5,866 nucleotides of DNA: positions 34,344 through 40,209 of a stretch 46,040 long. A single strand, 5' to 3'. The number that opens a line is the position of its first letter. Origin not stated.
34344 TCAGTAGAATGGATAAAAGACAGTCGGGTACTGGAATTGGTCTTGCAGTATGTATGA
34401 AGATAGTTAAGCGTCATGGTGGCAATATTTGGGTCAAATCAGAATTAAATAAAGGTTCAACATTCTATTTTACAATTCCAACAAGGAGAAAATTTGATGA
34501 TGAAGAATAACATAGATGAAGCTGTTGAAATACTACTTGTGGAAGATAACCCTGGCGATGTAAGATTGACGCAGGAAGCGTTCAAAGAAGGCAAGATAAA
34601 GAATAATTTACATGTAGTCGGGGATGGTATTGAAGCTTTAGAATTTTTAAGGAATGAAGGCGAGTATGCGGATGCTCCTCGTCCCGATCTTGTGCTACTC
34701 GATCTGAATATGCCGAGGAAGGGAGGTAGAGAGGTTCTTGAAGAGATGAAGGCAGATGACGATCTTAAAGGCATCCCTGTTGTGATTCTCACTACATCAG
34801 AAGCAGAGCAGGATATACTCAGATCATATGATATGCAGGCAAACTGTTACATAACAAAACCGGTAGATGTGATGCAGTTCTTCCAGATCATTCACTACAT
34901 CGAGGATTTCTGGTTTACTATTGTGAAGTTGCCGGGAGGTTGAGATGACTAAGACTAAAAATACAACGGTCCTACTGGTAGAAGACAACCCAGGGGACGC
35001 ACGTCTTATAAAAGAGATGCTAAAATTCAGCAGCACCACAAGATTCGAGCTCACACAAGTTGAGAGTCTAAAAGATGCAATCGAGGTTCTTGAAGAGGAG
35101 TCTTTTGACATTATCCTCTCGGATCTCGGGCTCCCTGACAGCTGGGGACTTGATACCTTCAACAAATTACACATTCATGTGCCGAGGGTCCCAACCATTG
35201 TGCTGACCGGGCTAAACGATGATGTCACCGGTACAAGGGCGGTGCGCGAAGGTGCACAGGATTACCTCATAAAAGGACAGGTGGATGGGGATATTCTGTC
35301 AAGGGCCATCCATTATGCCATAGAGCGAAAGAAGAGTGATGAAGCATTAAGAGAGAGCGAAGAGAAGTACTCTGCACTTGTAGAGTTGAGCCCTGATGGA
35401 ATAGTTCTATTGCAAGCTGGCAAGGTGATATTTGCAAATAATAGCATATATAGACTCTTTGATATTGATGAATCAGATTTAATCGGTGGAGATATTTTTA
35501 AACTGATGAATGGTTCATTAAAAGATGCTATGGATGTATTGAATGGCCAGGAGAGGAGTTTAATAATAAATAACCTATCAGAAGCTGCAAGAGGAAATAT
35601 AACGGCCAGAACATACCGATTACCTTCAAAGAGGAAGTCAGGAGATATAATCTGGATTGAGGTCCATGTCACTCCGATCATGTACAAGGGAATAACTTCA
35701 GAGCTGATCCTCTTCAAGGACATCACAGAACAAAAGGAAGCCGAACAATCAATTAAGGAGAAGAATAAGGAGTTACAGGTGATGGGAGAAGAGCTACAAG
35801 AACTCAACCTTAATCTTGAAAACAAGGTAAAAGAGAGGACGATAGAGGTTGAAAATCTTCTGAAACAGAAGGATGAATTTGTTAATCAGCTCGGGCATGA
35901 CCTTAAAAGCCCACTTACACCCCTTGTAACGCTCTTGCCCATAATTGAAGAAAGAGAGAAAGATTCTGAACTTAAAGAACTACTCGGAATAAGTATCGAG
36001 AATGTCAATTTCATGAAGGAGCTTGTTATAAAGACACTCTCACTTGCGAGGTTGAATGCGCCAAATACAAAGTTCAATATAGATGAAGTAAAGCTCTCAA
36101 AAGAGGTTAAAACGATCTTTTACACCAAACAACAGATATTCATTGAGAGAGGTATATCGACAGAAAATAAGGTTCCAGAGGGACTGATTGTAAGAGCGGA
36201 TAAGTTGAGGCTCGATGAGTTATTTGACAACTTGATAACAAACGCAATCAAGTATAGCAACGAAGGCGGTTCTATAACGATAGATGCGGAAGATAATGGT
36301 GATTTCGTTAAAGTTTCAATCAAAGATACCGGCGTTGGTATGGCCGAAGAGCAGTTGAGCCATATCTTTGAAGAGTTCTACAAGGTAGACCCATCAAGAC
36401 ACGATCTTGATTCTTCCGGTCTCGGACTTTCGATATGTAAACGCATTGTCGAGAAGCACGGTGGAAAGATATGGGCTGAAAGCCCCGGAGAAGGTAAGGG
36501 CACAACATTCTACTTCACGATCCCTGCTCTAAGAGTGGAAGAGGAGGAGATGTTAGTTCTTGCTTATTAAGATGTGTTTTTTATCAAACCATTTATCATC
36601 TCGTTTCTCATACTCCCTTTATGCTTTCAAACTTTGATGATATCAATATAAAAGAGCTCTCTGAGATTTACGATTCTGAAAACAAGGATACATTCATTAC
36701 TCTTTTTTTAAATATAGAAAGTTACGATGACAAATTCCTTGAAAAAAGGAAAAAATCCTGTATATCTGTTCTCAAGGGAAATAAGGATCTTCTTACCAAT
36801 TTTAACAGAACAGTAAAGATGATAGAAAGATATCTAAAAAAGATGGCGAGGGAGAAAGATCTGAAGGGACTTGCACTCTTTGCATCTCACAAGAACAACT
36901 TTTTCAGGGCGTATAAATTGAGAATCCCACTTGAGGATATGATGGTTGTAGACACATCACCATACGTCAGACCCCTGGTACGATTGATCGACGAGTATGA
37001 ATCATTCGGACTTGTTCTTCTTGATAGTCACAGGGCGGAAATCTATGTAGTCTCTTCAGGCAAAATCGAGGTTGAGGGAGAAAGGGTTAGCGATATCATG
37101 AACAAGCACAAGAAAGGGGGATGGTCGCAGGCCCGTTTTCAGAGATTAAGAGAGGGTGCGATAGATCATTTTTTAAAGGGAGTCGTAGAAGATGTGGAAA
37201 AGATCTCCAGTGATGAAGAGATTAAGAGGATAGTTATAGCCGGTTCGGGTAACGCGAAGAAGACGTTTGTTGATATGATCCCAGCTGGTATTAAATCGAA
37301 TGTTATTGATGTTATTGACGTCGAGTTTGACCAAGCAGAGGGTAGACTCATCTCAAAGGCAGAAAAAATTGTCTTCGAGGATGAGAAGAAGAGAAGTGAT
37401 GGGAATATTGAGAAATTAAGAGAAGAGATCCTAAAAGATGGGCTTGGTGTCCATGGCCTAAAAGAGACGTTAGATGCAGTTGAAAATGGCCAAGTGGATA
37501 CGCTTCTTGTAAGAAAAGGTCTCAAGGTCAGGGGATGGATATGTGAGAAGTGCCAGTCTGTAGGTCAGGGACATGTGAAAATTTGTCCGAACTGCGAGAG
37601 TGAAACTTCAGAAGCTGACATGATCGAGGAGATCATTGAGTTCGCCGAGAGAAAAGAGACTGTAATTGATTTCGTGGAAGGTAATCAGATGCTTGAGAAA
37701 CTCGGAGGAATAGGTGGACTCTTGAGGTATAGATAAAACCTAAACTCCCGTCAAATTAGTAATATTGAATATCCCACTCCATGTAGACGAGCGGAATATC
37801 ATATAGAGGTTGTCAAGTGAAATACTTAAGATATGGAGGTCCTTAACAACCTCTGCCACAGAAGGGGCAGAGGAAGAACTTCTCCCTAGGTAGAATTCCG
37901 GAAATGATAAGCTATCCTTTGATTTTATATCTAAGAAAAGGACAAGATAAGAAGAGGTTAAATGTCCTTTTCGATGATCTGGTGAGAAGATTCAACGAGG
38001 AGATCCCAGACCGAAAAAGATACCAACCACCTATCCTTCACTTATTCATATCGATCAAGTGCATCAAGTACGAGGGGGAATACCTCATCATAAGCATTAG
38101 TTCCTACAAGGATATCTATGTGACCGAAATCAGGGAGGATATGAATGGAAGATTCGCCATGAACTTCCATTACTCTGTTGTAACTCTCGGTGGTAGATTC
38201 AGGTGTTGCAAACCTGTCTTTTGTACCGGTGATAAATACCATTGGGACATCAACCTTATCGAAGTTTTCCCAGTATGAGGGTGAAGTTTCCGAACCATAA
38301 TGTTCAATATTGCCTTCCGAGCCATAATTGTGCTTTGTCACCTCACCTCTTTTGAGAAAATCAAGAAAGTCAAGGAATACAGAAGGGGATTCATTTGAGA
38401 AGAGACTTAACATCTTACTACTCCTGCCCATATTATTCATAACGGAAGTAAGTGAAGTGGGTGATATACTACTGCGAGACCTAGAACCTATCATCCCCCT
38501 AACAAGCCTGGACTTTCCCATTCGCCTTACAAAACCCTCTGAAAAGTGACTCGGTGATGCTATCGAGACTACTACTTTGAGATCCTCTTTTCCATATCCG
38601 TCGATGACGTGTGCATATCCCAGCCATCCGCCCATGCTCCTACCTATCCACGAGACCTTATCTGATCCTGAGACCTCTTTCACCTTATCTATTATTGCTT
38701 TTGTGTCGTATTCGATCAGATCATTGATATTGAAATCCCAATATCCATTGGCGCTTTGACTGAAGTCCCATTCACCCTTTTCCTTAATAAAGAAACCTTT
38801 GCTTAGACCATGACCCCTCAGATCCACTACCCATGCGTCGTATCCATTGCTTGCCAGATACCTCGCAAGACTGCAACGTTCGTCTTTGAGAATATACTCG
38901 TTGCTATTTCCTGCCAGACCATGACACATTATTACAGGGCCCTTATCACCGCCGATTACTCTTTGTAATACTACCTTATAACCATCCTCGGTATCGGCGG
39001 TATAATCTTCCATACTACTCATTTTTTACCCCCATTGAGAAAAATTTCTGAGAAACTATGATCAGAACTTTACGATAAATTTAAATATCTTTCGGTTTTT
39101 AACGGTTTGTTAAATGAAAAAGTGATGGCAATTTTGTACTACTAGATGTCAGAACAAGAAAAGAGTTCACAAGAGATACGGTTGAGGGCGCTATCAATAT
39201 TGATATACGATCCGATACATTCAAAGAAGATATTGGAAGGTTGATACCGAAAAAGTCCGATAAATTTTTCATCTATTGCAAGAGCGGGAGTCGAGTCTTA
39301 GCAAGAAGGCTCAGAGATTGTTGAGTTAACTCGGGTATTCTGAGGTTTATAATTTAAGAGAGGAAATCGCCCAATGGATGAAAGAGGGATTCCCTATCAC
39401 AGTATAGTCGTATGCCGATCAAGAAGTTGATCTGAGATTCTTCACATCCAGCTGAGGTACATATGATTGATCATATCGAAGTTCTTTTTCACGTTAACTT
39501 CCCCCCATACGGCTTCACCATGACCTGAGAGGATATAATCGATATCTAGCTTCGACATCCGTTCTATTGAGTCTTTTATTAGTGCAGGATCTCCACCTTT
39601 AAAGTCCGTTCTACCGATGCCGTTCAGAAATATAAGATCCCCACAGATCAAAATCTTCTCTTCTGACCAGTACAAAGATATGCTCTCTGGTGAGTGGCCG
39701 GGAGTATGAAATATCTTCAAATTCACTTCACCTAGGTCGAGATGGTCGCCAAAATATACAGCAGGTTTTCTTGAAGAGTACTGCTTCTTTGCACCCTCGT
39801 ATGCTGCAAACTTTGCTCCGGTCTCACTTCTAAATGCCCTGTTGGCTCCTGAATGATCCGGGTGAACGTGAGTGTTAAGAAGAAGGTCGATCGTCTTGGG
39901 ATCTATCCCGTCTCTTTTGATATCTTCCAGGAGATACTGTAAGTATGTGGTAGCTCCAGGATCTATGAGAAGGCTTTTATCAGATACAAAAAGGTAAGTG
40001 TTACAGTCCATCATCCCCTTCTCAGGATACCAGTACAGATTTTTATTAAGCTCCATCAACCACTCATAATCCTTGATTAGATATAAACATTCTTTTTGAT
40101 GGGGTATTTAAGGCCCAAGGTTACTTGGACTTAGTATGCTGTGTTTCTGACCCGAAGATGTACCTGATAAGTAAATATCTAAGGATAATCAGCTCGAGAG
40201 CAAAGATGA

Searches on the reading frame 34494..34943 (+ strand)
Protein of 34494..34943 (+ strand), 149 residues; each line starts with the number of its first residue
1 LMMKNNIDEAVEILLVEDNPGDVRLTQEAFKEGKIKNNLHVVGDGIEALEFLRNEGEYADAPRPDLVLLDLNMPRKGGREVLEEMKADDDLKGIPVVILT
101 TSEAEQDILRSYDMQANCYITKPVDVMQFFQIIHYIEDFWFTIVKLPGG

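Call 17: search_protein_families(library=pfam, proteins=[window:34494-34943:+], max_evalue=0.001)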
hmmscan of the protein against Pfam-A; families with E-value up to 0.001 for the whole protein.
window:34494-34943:+ (149 aa): 1 family
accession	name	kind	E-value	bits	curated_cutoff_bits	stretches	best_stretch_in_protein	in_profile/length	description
PF00072.30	Response_reg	-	1.2e-18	67.8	30.2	1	13-133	1-110/111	Response regulator receiver domain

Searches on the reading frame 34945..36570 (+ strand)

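Call 17: search_protein_families(library=pfam, proteins=[window:34945-36570:+], max_evalue=0.001)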
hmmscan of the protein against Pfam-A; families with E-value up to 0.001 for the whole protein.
window:34945-36570:+ (541 aa): 7 families
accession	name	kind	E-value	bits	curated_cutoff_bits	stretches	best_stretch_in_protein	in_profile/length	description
PF02518.31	HATPase_c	-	3.2e-30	105.3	26.4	1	419-528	2-109/111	Histidine kinase-, DNA gyrase B-, and HSP90-like ATPase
PF00072.30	Response_reg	-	7.8e-19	68.3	30.2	1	9-118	1-107/111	Response regulator receiver domain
PF13426.13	PAS_9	-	5.6e-11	43.1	27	1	150-262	1-103/103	PAS domain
PF00989.32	PAS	-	8.8e-08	32.6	22.6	1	140-259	1-112/113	PAS fold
PF00512.31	HisKA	-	6e-07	29.9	26.9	1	308-372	1-65/66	His Kinase A (phospho-acceptor) domain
PF13188.13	PAS_8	-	3.6e-06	27.1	21.8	1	140-190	1-52/65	PAS domain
PF13581.12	HATPase_c_2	-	4.4e-05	23.9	27.4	1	430-505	39-112/127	Histidine kinase-like ATPase domain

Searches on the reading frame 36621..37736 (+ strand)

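Call 17: search_protein_families(library=pfam, proteins=[window:36621-37736:+], max_evalue=0.001)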
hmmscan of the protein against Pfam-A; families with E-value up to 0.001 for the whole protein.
window:36621-37736:+ (371 aa): 6 families
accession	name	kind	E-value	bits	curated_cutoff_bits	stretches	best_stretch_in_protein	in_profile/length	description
PF18854.6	baeRF_family10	-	9.4e-25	88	27.1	1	114-245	1-136/143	Bacterial archaeo-eukaryotic release factor family 10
PF03464.20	eRF1_2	-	1.4e-18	67.9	27.1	1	129-238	2-116/133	eRF1 domain 2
PF18859.6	acVLRF1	-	3.2e-13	50.5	27.1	1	129-216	3-89/130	Actinobacteria/chloroflexi VLRF1 release factor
PF03465.20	eRF1_3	-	3.4e-12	47.2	25.8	1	262-371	7-105/106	eRF1 domain 3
PF18844.6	baeRF_family2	-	4e-07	30.7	26.9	1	132-232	5-107/149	Bacterial archaeo-eukaryotic release factor family 2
PF18846.6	baeRF_family5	-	0.00066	20.2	27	0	163-226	49-112/132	Bacterial archaeo-eukaryotic release factor family 5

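Call 61: search_protein_families(library=ncbifam, proteins=[window:36621-37736:+], max_evalue=0.01)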
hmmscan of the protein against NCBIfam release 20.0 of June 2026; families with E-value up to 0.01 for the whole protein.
window:36621-37736:+ (371 aa): 6 families
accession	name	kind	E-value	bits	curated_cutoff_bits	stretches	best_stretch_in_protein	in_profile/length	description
TIGR03676.1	aRF1_eRF1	equivalog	3.2e-40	138.2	234.7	1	59-371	57-402/403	peptide chain release factor aRF-1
NF052288.1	MSMEG_1130_fam_RHF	equivalog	1.5e-21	76.8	480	1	56-370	64-387/387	MSMEG_1130 family ribosome hibernation factor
NF052287.1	AOC03_06830_fam_RHF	equivalog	9.1e-21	74.7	330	1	64-370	56-361/361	AOC03_06830 family ribosome hibernation factor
NF052289.1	Rv2629_fam_RHF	equivalog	2.6e-18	66.3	320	1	63-370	47-357/357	Rv2629 family ribosome hibernation factor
NF041024.1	acVLRF1_NCBI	exception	5e-08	32.9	125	1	99-211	45-160/208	acVLRF1 family peptidyl-tRNA hydrolase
TIGR00111.1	pelota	equivalog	2.2e-07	30.5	177.65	1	131-370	138-349/351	mRNA surveillance protein pelota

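Call 71: search_protein_families(library=padloc, proteins=[window:36621-37736:+], max_evalue=0.001)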
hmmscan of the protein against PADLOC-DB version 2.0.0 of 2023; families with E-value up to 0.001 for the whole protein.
window:36621-37736:+ (371 aa): 0 families

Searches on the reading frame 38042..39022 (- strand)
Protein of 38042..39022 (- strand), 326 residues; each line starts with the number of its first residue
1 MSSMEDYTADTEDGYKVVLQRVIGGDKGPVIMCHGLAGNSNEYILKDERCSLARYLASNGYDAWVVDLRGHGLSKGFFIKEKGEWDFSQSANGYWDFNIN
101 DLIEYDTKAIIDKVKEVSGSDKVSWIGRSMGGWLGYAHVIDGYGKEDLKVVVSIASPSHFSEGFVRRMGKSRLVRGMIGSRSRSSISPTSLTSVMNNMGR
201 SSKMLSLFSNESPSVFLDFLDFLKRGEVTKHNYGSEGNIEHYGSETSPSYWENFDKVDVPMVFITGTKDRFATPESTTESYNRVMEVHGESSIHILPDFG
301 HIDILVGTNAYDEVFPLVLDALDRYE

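Call 18: search_protein_families(library=pfam, proteins=[window:38042-39022:-], max_evalue=0.001)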
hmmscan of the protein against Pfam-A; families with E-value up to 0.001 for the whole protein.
window:38042-39022:- (326 aa): 6 families
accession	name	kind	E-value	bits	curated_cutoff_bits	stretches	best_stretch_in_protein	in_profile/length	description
PF12146.15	Hydrolase_4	-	6.1e-16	58.9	27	1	27-142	4-97/239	Serine aminopeptidase, S33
PF00561.26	Abhydrolase_1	-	1.4e-14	54.8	25.8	1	29-306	2-243/245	alpha/beta hydrolase fold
PF12697.13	Abhydrolase_6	-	2.6e-09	38.5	26.3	1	30-301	1-204/217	Alpha/beta hydrolase family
PF02129.25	Peptidase_S15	-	1.1e-07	32.2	23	1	26-288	17-251/262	X-Pro dipeptidyl-peptidase (S15 family)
PF04083.22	Abhydro_lipase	-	1.2e-06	28.4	27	1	4-46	12-62/63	Partial alpha/beta-hydrolase lipase region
PF01738.24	DLH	-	6.5e-06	26.3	21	0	30-139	16-115/217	Dienelactone hydrolase family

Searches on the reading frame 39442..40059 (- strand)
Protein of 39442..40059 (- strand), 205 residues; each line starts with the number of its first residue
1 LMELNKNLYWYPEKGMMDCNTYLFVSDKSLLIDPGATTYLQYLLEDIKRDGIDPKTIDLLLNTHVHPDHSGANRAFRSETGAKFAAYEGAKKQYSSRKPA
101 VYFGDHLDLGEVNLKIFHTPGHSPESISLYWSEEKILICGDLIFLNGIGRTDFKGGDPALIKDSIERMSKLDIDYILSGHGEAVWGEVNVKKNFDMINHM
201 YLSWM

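Call 18: search_protein_families(library=pfam, proteins=[window:39442-40059:-], max_evalue=0.001)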
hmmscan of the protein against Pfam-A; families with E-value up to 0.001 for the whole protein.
window:39442-40059:- (205 aa): 3 families
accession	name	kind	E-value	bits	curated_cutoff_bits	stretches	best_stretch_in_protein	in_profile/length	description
PF00753.33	Lactamase_B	-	2.3e-30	106.5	22.7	1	18-180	5-196/196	Metallo-beta-lactamase superfamily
PF19583.5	ODP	-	1.3e-11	45.2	27.2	1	18-143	2-137/194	ODP family beta lactamase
PF12706.13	Lactamase_B_2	-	0.00062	19.9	27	1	30-115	3-88/200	Beta-lactamase superfamily domain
